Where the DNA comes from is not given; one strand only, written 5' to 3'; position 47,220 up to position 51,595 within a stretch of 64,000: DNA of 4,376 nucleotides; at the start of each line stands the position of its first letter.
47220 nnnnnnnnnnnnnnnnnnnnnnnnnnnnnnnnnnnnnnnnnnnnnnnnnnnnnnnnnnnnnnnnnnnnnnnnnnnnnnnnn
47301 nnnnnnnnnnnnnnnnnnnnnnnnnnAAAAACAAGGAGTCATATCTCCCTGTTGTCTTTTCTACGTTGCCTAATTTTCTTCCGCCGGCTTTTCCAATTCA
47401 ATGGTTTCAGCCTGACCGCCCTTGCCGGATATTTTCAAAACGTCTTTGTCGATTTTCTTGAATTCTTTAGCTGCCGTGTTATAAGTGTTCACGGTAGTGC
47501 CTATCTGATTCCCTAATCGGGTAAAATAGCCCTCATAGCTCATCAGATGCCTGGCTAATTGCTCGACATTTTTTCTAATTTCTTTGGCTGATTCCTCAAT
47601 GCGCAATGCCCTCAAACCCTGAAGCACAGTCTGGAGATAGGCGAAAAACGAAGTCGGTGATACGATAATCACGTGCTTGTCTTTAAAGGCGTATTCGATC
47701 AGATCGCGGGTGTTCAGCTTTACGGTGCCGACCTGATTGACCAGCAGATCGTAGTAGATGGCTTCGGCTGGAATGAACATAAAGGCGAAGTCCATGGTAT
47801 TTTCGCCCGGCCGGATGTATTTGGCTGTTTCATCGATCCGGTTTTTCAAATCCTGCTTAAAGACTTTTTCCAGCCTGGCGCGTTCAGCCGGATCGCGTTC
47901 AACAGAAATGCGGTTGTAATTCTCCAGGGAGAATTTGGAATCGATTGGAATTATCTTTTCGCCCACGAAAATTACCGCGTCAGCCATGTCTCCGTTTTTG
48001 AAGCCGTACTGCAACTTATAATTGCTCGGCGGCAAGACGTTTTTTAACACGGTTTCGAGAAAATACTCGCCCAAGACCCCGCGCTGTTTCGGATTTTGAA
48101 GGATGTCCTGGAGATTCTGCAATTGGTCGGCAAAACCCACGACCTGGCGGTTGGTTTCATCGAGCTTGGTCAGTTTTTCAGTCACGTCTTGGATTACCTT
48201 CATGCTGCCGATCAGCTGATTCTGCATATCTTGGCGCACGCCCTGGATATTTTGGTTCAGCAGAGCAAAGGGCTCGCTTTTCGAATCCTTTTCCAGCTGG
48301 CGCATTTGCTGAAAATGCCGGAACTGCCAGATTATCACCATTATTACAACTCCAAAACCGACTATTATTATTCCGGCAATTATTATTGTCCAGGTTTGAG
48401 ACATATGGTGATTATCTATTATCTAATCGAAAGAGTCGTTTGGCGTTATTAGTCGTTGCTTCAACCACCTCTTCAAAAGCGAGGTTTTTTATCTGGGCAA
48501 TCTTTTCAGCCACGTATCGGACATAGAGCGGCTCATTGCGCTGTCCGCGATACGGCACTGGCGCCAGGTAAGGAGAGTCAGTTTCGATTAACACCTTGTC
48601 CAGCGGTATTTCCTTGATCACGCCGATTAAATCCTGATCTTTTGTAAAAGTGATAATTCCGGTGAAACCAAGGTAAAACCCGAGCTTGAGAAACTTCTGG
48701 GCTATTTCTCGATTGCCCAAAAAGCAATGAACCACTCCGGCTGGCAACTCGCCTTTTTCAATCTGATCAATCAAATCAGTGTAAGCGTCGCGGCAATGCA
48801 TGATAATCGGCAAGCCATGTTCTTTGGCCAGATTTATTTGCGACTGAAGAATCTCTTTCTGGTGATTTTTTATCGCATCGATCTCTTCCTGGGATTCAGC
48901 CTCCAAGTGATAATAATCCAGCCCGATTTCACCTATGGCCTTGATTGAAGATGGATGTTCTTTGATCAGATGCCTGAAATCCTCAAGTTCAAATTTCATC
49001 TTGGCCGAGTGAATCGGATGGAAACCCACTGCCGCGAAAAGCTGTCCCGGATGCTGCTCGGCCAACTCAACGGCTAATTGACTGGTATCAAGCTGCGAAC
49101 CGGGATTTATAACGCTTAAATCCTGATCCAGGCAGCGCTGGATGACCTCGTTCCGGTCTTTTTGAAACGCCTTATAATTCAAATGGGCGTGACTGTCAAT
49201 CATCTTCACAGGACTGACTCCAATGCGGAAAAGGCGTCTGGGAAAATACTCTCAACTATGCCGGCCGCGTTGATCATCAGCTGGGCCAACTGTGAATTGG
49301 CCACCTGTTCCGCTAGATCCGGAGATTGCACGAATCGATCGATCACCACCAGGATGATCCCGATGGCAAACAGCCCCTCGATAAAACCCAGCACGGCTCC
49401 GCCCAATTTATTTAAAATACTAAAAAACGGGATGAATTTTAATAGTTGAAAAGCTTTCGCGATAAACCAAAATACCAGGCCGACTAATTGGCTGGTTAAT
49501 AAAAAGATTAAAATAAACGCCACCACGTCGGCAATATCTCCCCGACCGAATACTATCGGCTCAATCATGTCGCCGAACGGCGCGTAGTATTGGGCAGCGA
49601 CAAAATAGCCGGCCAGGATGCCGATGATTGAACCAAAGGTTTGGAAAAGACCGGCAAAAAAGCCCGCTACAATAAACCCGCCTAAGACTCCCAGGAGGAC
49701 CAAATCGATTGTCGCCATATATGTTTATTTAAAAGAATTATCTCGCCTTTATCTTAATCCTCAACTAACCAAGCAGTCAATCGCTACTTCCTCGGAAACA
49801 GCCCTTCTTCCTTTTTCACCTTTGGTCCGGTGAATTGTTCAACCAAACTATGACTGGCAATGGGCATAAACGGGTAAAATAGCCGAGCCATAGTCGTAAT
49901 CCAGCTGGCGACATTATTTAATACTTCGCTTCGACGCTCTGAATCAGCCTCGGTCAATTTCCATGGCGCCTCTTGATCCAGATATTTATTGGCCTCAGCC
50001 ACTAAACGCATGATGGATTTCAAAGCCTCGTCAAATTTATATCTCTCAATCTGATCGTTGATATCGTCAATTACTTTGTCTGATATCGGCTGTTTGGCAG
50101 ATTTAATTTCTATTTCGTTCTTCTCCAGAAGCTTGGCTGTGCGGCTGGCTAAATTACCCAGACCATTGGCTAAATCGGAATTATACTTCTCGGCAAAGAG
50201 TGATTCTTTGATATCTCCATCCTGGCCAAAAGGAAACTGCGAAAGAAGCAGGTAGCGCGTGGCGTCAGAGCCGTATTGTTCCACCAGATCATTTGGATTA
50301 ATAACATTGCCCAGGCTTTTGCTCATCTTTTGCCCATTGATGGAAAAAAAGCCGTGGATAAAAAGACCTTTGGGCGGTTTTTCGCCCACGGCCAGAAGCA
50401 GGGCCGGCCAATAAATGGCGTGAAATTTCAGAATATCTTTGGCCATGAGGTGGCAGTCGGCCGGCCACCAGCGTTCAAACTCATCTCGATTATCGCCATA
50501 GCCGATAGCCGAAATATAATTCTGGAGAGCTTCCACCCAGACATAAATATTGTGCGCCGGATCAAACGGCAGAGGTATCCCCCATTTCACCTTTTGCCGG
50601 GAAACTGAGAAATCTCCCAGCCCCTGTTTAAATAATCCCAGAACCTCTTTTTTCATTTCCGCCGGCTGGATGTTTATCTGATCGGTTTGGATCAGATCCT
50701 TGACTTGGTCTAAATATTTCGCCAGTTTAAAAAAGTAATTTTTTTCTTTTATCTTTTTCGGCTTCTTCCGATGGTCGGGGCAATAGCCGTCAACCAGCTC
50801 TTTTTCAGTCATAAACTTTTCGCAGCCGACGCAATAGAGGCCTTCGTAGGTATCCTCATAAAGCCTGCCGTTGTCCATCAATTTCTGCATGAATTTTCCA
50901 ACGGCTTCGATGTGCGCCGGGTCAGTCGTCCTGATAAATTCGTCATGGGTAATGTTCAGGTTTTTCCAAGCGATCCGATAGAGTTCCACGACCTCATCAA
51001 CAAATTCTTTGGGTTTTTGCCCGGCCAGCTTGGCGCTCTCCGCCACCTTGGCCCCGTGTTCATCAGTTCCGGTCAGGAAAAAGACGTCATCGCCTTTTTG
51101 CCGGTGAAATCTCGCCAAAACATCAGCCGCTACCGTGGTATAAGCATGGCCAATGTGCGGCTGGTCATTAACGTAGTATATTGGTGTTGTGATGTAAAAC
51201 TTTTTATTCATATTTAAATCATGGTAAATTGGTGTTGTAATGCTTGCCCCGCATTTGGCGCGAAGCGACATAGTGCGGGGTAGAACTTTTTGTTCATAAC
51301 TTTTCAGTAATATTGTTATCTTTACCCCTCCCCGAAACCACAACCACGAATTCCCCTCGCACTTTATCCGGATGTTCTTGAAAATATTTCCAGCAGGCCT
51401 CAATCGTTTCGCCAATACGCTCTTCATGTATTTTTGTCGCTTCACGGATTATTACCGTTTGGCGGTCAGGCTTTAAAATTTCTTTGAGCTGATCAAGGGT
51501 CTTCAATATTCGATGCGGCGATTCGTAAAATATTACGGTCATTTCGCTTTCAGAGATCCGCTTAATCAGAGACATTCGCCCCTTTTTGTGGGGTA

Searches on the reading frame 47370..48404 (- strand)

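Call 53: search_protein_families(library=pfam, proteins=[window:47370-48404:-], max_evalue=0.0001)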
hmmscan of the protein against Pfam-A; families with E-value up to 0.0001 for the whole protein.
window:47370-48404:- (344 aa): 1 family
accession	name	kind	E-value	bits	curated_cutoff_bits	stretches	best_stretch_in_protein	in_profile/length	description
PF02646.22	RmuC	-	1.9e-51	175.3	26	1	49-316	10-271/291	RmuC family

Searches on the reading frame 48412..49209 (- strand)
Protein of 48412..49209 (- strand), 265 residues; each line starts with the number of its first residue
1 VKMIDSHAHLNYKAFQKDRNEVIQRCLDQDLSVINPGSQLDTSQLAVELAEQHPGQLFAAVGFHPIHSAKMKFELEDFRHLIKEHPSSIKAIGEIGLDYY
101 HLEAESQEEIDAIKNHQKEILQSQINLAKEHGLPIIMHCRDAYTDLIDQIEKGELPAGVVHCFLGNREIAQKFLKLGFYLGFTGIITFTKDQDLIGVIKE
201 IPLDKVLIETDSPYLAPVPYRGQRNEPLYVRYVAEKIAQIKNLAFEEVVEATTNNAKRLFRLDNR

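Call 53: search_protein_families(library=pfam, proteins=[window:48412-49209:-], max_evalue=0.0001)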
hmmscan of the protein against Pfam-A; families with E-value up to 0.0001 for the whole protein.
window:48412-49209:- (265 aa): 1 family
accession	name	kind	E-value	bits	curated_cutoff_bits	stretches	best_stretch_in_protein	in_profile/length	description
PF01026.27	TatD_DNase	-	5.5e-79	265.6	27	1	4-261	1-253/253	TatD related DNase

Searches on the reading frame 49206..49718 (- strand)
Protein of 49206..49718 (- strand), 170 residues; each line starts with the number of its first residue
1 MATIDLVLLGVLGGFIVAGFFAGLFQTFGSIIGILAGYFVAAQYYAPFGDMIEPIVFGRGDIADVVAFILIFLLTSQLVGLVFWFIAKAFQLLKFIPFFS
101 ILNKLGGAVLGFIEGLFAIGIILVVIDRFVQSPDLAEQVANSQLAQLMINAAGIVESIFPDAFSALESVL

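Call 53: search_protein_families(library=pfam, proteins=[window:49206-49718:-], max_evalue=0.0001)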
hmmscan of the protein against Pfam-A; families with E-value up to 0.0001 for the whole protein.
window:49206-49718:- (170 aa): 1 family
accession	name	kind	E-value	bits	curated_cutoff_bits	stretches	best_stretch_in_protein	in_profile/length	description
PF02674.22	Colicin_V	-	2.2e-24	86.5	29.3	1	4-152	1-143/144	Colicin V production protein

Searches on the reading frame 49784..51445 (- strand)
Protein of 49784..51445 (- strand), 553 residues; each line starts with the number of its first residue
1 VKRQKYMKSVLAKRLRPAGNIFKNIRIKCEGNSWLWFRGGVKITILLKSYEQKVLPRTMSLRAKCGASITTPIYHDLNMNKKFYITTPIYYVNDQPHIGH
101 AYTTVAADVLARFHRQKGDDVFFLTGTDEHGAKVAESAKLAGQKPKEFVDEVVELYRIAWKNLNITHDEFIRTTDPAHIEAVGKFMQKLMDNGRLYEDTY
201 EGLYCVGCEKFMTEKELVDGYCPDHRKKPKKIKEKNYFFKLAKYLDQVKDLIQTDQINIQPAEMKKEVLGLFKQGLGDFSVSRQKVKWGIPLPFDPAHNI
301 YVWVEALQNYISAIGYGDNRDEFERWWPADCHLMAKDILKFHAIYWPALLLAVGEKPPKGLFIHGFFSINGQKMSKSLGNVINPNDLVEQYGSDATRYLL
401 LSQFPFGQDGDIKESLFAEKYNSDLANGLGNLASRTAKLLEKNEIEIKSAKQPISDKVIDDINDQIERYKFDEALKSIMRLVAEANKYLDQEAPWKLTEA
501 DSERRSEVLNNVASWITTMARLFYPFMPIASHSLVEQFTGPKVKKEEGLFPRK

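Call 50: find_encoding_contigs(protein=window:49784-51445:-, flank=10000, max_places=2)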
Protein window:49784-51445:- (553 aa): no gene with exactly this product is on record in the collection.

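Call 53: search_protein_families(library=pfam, proteins=[window:49784-51445:-], max_evalue=0.0001)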
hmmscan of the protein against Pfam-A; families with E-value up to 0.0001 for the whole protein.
window:49784-51445:- (553 aa): 5 families
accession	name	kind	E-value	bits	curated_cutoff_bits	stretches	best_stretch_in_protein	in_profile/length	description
PF09334.17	tRNA-synt_1g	-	9.8e-107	357.5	20.1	2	227-436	174-390/391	tRNA synthetases class I (M)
PF00133.28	tRNA-synt_1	-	5.7e-35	121.3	22.7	2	79-294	21-245/414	tRNA synthetases class I (I, L, M and V)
PF01406.26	tRNA-synt_1e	-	3.1e-19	69.9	27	2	91-200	18-126/301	tRNA synthetases class I (C) catalytic domain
PF08264.19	Anticodon_1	-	5.5e-08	33.3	25.1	1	457-538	10-93/148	Anticodon-binding domain of tRNA ligase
PF19303.5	Anticodon_3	-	2e-06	28.2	23.5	1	459-539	22-102/152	Anticodon binding domain of methionyl tRNA ligase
